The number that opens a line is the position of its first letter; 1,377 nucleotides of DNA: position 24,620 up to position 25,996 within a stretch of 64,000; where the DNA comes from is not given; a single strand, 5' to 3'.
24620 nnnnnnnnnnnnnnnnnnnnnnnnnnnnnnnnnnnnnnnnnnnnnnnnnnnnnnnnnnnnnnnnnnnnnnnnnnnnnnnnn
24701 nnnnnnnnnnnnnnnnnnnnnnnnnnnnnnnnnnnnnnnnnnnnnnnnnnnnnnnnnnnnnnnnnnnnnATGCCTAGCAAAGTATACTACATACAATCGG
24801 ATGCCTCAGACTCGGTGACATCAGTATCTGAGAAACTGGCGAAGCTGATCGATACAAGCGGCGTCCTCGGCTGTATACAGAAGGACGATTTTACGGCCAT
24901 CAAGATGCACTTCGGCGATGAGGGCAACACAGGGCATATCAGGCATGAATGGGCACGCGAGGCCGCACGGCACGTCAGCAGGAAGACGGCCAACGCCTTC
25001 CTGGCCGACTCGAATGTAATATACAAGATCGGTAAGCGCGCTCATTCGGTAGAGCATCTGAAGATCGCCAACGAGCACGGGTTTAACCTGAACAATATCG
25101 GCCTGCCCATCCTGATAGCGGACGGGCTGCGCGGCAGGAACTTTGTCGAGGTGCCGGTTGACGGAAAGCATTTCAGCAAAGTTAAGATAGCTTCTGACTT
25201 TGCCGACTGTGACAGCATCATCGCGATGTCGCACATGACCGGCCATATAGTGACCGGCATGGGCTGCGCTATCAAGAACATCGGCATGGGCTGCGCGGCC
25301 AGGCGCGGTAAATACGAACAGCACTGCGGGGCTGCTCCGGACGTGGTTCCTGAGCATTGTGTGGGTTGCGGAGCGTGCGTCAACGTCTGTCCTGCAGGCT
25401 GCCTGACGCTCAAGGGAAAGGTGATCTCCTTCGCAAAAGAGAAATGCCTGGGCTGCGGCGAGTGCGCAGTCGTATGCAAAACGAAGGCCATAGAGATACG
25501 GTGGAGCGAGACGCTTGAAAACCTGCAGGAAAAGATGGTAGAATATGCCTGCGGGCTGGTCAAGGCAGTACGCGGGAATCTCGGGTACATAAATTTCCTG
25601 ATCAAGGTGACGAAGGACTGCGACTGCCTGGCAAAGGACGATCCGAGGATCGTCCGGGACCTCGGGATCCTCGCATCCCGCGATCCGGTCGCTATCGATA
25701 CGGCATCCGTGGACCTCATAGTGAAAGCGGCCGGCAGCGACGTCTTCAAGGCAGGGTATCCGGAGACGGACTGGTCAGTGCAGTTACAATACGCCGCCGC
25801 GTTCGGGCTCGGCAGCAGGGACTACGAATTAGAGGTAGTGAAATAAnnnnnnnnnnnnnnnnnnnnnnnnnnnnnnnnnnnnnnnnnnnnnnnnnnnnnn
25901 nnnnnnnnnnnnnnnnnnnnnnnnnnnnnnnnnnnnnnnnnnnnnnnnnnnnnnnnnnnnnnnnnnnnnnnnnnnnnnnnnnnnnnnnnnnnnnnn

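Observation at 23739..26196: Four-gene overlapping operon: flavin-reductase-like / DUF523 (TudS-like) / DUF362-ferredoxin / HINT; possible thio-nucleobase or phosphorothioate desulfuration pathway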

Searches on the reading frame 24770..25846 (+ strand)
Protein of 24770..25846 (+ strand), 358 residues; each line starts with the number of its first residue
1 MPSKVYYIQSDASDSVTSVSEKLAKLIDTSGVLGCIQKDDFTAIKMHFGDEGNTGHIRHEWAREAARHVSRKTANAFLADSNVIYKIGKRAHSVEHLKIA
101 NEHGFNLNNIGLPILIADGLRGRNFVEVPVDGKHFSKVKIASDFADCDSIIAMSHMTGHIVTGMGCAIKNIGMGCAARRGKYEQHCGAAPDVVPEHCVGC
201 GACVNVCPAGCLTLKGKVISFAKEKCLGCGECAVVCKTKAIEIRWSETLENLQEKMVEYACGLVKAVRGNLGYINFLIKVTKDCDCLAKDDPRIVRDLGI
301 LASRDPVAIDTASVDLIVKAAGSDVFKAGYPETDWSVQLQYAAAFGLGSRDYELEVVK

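Call 3: search_protein_families(library=pfam, proteins=[window:24770-25846:+], max_evalue=0.01)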
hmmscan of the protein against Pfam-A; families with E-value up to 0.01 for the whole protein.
window:24770-25846:+ (358 aa): 14 families
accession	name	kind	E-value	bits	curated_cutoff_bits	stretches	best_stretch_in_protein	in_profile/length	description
PF04015.17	DUF362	-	5.7e-43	147.7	24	1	43-315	2-200/200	Domain of unknown function (DUF362)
PF00037.32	Fer4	-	4.5e-12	45.7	21.1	2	191-213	2-24/24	4Fe-4S binding domain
PF12838.12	Fer4_7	-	7.5e-11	42.8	27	3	196-240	1-52/52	4Fe-4S dicluster domain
PF12837.12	Fer4_6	-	2.1e-09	37.3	25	2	218-241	1-24/24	4Fe-4S binding domain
PF12797.12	Fer4_2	-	4.1e-09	36.2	24.5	2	190-209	3-22/22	4Fe-4S binding domain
PF14697.11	Fer4_21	-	2.9e-07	31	35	2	191-214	35-59/59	4Fe-4S dicluster domain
PF13187.11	Fer4_9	-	1.1e-06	29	27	1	196-241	1-52/52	4Fe-4S dicluster domain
PF13237.11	Fer4_10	-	1.4e-06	28.6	25.5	2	193-236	5-52/53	4Fe-4S dicluster domain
PF12800.12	Fer4_4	-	2.2e-06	28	24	1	194-210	1-17/17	4Fe-4S binding domain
PF25160.1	LdpA_Fe-S-bd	-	2.5e-06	27.6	27.6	2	203-243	9-45/49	LdpA Fe-S cluster-binding domain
PF13484.11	Fer4_16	-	8.5e-06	26.9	30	1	196-215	1-20/66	4Fe-4S double cluster binding domain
PF17179.9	Fer4_22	-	0.0047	18.2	27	0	225-238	1-14/95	4Fe-4S dicluster domain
PF13183.11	Fer4_8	-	0.0056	17.6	27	0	225-238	4-66/68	4Fe-4S dicluster domain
PF12798.12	Fer4_3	-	0.0066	17.7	27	0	197-210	1-14/15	4Fe-4S binding domain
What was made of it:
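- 24770..25846 (+): ORF3 (D), 358 aa: DUF362 protein (named 'uncharacterized Fe-S center protein' by JGI) with a LarA-like fold. PF04015 5.7e-43 (call 3).
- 25331..25507 (+): 2x[4Fe-4S] ferredoxin insert within ORF3 (residues ~188-246): C197/200/203/207-P and C226/229/232/236-K. Fer4, Fer4_7 and related families (call 3).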

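Call 4: search_protein_families(library=ncbifam, proteins=[window:24770-25846:+], max_evalue=0.01)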
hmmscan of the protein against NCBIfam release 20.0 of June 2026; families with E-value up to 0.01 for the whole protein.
window:24770-25846:+ (358 aa): 67 families (the best 25 are shown)
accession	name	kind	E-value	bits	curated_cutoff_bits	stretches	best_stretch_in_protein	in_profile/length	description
NF040864.1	HgcB_ferredoxin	equivalog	2.3e-08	33.8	99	1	192-244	11-64/93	mercury methylation ferredoxin HgcB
TIGR04041.1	activase_YjjW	hypoth_equivalog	2.6e-08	33.6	250.2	1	195-248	41-94/276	YjjW family glycine radical enzyme activase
NF038196.1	ferrodoxin_EFR1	subfamily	3.9e-08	33.6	75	1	193-246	182-234/242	EFR1 family ferrodoxin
NF043069.1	T4HPD_activ_SAM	equivalog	6.8e-08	32.2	425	1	194-244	50-100/299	trans-4-hydroxy-L-proline dehydratase activase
NF058577.1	FdxA_fam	equivalog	8.6e-08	32.3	65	1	193-240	5-52/52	4Fe-4S ferredoxin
TIGR02912.1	sulfite_red_C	equivalog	1.3e-07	30.9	324.1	1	194-242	168-219/314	sulfite reductase subunit C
NF045874.1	Vhu_polyferre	exception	1.3e-07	30.7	600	1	166-243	99-176/381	F420-non-reducing hydrogenase associated-polyferredoxin VhuB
NF006076.0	PRK08222.1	equivalog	1.9e-07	31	270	1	189-243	32-92/181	hydrogenase 4 subunit H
NF004914.0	PRK06273.1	equivalog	3.1e-07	30.3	163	1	221-249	48-76/167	ferredoxin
NF005503.0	PRK07118.1-2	equivalog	3.4e-07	29.8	252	1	190-244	133-187/292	RnfABCDGE type electron transport complex subunit B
TIGR02700.1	flavo_MJ0208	hypoth_equivalog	4.2e-07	29.5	251.35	1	192-242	145-195/234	dihydromethanopterin reductase (acceptor)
TIGR02179.1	PorD_KorD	subfamily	4.3e-07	30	60.05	1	189-243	19-74/78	2-oxoacid:acceptor oxidoreductase, delta subunit, pyruvate/2-ketoisovalerate family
NF009053.0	PRK12387.1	subfamily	5e-07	29.6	204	1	188-243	31-92/180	formate hydrogenlyase complex iron-sulfur subunit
NF043039.1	HgcAB_like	equivalog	8.3e-07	28.9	285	1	191-241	296-349/350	HgcAB-like fusion protein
TIGR00402.1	napF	equivalog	1.1e-06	28.7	102.2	1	193-247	33-90/149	ferredoxin-type protein NapF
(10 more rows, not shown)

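Call 18: search_solved_structures(query=window:24770-25843:+, max_evalue=0.01, show_alignments=2)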
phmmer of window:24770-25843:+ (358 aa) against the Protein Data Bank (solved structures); distinct sequences matched with E-value up to 0.01: 97 (the best 60 are shown).
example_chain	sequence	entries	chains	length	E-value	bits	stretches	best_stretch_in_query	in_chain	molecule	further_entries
9sfi_O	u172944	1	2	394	7.2e-11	45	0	188-243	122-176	Ferredoxin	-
9sw6_G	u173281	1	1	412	1.7e-08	37.2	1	195-245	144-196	Polyferredoxin protein MvhB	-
7z0s_F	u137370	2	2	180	9e-08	34.8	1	188-245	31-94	Formate hydrogenlyase subunit 6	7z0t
9g03_E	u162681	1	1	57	4.2e-06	29.3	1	193-239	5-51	Ferredoxin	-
7npa_A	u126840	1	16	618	1.3e-05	27.7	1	190-243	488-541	Coenzyme F420-dependent sulfite reductase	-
7np8_A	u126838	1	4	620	1.6e-05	27.4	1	189-246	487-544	Coenzyme F420-dependent sulfite reductase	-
8a8o_C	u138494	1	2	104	1.7e-05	27.4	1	192-244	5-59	Beta-subunit of the PAPS reductase from Methanothermococcus thermolithotrophicus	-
6fah_A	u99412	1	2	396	1.7e-05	27.3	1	191-246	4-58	Caffeyl-CoA reductase-Etf complex subunit CarE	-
1dur_A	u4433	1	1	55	2.3e-05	26.9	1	192-239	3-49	2[4FE-4S] FERREDOXIN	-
7bkb_A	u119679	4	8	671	2.5e-05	26.8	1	193-246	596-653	CoB--CoM heterodisulfide reductase iron-sulfur subunit A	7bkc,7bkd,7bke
9mqx_E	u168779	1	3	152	2.8e-05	26.6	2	182-248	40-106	Fe-S-cluster-containing hydrogenase subunit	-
8ys5_D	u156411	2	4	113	3.8e-05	26.2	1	187-243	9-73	2-oxoglutarate:acceptor oxidoreductase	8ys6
6cfw_N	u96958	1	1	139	4e-05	26.1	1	195-244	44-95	NADH-plastoquinone oxidoreductase subunit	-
1clf_A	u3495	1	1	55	4.2e-05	26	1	193-239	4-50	FERREDOXIN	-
9eri_B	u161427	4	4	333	5.9e-05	25.5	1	190-248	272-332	Na(+)-translocating ferredoxin:NAD(+) oxidoreductase complex subunit B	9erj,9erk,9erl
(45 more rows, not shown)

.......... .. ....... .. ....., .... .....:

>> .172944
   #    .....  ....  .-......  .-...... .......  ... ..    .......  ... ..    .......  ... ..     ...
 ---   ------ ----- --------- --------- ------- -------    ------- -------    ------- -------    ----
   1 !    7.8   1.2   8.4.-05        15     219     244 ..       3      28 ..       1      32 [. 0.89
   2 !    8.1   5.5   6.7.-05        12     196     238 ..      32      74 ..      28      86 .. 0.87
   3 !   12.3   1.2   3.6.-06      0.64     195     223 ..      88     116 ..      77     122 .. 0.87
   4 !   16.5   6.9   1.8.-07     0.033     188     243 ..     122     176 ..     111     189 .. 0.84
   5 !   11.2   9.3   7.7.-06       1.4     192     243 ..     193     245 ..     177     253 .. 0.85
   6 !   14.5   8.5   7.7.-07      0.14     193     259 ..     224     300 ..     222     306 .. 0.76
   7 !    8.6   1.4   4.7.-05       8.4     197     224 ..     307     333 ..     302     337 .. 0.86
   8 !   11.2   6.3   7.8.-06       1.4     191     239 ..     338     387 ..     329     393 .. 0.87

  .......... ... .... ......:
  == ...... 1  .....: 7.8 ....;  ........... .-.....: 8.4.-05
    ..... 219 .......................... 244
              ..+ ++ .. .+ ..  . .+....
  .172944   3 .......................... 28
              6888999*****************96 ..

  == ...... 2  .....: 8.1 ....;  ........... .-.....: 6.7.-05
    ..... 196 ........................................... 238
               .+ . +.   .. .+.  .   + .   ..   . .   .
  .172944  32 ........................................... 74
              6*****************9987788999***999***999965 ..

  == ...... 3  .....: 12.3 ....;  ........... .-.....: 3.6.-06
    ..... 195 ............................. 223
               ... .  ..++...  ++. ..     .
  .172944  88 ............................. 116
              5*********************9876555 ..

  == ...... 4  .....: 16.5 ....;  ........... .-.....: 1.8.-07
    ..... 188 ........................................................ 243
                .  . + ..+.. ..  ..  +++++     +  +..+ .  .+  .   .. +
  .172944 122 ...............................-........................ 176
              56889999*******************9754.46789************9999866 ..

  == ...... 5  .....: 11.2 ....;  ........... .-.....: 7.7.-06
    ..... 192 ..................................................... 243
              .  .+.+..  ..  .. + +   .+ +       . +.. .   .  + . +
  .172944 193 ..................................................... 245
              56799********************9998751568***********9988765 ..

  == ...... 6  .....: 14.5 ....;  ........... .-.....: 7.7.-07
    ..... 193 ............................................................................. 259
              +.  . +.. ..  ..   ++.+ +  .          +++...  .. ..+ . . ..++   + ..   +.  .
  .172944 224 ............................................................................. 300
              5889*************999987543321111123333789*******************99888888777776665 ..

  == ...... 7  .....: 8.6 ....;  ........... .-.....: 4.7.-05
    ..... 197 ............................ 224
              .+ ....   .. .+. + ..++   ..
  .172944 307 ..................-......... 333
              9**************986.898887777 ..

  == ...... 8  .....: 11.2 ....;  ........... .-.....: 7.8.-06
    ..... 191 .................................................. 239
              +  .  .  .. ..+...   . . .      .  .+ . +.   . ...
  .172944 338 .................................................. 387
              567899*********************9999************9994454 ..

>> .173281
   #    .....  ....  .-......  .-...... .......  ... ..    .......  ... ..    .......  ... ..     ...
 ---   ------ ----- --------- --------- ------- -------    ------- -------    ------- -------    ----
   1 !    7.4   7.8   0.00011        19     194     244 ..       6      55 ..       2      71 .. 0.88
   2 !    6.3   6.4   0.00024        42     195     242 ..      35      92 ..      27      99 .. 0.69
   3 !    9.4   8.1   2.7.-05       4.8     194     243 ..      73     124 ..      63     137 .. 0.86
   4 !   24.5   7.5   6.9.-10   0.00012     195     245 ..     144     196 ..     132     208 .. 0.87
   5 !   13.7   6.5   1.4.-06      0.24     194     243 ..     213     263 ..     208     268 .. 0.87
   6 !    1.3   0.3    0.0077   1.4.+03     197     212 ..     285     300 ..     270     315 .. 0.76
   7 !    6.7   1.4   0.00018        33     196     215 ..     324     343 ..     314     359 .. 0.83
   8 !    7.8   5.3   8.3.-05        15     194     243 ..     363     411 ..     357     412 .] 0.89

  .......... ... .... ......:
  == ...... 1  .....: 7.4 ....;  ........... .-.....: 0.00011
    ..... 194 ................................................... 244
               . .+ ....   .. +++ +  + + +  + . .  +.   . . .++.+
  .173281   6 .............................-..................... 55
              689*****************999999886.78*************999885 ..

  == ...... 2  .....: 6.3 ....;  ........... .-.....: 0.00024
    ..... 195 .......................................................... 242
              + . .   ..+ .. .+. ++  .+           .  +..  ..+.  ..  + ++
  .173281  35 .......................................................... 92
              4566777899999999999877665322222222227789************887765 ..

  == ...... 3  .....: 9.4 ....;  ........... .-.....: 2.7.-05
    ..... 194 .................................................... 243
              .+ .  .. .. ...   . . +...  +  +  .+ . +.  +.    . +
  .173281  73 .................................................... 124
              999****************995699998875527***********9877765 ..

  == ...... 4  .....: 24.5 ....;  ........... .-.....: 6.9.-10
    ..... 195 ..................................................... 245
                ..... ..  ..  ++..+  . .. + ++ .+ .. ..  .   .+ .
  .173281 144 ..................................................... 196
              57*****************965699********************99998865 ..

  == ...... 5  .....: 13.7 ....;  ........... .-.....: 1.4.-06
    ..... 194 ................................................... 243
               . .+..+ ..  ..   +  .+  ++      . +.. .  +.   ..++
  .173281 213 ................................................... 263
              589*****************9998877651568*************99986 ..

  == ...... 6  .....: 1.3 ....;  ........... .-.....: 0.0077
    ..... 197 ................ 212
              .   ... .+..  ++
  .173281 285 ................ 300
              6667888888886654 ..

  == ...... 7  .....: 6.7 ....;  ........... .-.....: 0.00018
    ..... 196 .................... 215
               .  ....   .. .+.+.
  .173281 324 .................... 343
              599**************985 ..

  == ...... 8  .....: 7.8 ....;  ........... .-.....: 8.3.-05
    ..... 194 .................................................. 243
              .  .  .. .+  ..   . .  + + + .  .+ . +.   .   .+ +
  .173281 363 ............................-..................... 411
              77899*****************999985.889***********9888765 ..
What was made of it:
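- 25331..25507 (+): Matches to polyferredoxins and ferredoxins in the PDB (call 18).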
